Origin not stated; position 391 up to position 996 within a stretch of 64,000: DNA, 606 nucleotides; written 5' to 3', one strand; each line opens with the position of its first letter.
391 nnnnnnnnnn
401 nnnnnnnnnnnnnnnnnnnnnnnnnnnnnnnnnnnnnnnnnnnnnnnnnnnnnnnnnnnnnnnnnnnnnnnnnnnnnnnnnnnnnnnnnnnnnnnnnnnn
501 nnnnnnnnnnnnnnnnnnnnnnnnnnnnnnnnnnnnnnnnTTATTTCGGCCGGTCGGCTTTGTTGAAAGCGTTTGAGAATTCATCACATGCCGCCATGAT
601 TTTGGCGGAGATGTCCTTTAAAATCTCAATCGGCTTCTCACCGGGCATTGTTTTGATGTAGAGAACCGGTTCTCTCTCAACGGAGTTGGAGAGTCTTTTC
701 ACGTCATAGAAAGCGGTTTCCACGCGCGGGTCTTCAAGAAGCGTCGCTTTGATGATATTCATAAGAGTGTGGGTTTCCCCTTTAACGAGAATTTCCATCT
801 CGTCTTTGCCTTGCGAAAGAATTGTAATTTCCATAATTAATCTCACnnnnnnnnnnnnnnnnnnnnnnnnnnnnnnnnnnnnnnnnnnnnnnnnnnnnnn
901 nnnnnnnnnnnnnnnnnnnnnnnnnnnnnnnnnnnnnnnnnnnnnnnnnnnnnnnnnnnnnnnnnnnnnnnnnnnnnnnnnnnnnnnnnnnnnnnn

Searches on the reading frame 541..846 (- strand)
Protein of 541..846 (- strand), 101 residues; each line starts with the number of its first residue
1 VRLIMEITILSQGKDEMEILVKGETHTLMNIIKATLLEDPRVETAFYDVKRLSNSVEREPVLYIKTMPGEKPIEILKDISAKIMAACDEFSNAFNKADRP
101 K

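Call 37: search_protein_families(library=pfam, proteins=[window:541-846:-], max_evalue=0.0001)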
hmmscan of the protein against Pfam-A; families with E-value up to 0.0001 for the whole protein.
window:541-846:- (101 aa): 1 family
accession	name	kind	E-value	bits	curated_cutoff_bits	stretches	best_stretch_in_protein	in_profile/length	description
PF13656.11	RNA_pol_L_2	-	1.3e-15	57.2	27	1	17-92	2-74/75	RNA polymerase Rpb3/Rpb11 dimerisation domain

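Call 76: find_encoding_contigs(protein=window:541-846:-, flank=10000, max_places=3)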
Protein window:541-846:- (101 aa): no gene with exactly this product is on record in the collection.
